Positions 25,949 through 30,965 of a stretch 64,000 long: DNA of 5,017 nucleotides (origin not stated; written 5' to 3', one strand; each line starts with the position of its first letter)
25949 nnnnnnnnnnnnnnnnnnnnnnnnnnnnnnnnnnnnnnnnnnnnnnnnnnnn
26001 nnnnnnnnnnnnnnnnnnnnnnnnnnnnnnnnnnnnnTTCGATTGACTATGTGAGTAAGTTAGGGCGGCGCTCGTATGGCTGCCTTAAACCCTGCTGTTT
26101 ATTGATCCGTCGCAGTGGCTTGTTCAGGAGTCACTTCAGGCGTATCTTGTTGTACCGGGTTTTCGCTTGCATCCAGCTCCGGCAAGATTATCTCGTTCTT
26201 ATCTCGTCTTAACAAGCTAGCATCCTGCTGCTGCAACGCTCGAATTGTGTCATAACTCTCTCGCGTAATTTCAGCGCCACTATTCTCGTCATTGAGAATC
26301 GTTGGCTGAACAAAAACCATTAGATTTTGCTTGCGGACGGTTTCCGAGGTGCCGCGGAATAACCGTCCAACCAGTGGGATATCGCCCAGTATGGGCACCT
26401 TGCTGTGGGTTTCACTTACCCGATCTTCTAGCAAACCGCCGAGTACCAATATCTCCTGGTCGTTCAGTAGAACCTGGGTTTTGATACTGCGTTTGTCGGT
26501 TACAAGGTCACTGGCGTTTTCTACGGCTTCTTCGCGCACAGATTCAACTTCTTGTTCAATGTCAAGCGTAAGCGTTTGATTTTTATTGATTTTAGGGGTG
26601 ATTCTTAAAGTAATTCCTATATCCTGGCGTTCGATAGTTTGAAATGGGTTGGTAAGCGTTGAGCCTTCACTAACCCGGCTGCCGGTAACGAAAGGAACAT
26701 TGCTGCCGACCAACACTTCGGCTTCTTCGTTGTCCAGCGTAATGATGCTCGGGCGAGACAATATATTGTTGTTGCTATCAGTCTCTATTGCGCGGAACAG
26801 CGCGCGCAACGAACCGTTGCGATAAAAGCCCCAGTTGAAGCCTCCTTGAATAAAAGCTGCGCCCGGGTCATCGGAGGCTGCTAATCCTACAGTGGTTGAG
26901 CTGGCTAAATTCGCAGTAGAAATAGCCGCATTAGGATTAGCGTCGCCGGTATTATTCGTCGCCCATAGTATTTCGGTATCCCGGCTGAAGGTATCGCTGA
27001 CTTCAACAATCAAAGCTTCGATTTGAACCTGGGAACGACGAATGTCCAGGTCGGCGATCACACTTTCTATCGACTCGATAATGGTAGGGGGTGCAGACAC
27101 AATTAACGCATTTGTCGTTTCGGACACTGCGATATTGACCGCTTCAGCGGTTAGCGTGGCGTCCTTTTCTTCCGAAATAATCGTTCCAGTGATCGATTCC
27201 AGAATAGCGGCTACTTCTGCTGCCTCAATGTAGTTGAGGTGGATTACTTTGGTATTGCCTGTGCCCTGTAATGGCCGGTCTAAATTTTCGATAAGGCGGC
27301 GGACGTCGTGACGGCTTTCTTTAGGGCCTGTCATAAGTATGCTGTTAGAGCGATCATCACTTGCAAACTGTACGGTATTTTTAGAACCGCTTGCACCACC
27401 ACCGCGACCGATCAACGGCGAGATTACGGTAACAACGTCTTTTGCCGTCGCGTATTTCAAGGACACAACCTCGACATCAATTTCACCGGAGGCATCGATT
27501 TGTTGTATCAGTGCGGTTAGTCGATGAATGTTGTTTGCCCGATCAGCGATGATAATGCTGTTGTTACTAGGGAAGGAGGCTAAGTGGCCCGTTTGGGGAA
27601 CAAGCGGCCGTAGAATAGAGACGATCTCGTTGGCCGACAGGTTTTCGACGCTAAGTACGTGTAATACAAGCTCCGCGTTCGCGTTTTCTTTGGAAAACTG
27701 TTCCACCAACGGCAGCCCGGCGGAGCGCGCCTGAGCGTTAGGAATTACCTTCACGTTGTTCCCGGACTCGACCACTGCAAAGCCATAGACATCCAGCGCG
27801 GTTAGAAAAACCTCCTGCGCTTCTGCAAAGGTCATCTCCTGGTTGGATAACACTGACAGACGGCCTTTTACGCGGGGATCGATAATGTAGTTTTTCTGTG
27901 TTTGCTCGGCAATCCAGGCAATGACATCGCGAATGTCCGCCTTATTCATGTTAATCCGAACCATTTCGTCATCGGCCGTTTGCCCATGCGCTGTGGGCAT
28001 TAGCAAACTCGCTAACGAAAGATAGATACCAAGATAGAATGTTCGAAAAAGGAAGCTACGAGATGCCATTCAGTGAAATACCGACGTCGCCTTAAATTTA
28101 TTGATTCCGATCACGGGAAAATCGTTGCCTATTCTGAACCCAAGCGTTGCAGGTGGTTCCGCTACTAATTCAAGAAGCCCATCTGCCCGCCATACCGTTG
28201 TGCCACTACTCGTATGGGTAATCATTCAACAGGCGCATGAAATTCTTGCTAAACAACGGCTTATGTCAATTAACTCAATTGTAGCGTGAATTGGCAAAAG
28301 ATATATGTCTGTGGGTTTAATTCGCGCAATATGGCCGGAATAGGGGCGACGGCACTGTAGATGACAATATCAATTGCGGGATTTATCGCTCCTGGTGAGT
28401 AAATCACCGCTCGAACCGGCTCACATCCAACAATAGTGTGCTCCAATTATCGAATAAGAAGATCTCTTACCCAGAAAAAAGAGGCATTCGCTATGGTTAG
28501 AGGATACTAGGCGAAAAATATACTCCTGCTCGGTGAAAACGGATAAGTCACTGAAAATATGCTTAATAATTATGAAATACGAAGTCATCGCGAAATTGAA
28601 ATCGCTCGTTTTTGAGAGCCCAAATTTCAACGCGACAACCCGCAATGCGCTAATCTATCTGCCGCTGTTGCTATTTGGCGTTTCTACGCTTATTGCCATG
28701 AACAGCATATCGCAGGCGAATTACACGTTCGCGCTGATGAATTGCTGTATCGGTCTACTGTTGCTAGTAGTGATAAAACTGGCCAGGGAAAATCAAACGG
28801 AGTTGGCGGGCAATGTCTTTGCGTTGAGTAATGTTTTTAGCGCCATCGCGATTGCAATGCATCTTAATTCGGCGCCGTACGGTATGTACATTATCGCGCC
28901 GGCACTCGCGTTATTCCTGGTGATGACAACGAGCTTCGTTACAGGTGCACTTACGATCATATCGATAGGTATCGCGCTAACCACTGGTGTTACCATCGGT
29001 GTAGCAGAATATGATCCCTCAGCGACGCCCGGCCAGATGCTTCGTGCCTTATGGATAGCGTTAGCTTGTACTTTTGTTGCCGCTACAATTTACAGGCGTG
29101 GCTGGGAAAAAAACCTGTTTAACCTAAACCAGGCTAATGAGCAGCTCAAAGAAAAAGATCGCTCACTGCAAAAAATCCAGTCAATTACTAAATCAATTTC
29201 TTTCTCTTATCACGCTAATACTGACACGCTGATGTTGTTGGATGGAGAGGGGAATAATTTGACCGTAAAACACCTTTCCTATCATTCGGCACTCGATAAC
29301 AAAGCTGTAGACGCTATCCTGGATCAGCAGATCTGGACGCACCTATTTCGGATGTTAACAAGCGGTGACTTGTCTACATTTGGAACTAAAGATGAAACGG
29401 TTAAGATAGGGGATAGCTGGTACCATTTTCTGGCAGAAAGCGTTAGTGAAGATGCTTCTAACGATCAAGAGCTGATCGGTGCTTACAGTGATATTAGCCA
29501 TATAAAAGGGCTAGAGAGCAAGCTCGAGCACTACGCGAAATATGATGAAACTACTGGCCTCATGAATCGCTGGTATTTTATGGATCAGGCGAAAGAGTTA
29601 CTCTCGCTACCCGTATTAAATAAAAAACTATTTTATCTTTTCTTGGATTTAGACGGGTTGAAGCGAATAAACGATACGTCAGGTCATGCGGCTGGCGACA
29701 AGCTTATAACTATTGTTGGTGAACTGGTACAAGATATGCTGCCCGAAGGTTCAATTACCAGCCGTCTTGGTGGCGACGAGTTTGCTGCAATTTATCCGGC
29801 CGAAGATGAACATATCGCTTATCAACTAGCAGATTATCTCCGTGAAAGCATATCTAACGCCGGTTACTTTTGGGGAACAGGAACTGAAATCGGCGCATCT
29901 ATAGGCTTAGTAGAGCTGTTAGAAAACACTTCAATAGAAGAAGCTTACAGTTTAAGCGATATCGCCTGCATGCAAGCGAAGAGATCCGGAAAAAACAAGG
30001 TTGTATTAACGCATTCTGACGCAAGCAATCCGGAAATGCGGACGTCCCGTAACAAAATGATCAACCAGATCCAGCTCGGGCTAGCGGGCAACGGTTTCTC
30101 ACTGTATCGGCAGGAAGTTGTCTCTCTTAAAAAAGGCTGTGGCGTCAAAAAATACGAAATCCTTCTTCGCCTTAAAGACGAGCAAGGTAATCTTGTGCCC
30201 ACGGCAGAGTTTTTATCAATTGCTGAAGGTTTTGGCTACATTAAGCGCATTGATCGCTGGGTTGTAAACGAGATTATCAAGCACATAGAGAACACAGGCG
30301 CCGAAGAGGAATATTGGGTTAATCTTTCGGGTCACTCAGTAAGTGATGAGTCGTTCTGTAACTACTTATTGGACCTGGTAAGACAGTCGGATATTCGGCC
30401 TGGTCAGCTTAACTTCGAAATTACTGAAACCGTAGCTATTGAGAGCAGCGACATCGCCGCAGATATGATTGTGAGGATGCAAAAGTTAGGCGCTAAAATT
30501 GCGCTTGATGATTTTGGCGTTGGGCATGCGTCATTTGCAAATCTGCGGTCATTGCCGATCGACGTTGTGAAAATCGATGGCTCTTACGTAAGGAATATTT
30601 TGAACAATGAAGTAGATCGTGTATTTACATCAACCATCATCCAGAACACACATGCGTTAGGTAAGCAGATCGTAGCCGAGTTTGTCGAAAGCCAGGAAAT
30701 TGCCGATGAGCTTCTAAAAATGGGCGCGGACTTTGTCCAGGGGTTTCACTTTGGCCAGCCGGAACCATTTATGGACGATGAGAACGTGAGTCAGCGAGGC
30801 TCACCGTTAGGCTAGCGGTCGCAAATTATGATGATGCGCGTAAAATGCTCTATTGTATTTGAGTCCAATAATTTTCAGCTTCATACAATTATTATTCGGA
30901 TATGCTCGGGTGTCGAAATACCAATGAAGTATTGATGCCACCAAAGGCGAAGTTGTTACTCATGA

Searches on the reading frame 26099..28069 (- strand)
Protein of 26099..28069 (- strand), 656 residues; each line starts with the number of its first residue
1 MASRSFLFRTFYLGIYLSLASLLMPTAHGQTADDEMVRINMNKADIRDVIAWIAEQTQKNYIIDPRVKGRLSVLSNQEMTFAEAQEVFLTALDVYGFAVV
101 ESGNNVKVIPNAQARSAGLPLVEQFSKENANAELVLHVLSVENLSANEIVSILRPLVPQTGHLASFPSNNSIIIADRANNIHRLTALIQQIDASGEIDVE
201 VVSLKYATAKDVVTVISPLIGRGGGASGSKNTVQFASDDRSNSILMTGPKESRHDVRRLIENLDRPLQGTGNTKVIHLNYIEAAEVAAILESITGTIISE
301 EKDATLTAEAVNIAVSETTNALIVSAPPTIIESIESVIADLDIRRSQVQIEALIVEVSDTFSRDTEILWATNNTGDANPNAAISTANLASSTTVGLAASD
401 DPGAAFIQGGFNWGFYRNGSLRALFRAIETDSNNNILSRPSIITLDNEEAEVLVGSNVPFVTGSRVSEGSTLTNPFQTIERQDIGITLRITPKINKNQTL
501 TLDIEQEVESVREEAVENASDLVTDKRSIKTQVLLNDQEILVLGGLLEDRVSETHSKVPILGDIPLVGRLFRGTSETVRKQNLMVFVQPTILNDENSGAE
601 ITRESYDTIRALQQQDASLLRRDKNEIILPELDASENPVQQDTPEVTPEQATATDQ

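Call 10: search_protein_families(library=pfam, proteins=[window:26099-28069:-], max_evalue=0.001)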
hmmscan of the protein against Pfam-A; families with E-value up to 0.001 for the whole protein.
window:26099-28069:- (656 aa): 3 families
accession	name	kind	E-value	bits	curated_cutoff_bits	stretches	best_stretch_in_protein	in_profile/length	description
PF00263.26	Secretin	-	1.2e-45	155.6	27.5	1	427-592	1-168/169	Bacterial type II and III secretion system protein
PF03958.22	Secretin_N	-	1.4e-41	140.9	28.2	3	273-347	1-69/69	Bacterial type II/III secretion system short domain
PF21305.2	type_II_gspD_N0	-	2.9e-23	81.9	27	1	39-108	1-71/71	GspD-like, N0 domain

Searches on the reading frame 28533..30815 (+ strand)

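Call 10: search_protein_families(library=pfam, proteins=[window:28533-30815:+], max_evalue=0.001)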
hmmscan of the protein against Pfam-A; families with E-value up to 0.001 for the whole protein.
window:28533-30815:+ (760 aa): 2 families
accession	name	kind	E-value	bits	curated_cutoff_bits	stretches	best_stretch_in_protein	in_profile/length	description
PF00563.25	EAL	-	7.5e-57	192.8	31.3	1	511-743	2-236/236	EAL domain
PF00990.26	GGDEF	-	2.5e-28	99.3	23.8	1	335-489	1-161/161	Diguanylate cyclase, GGDEF domain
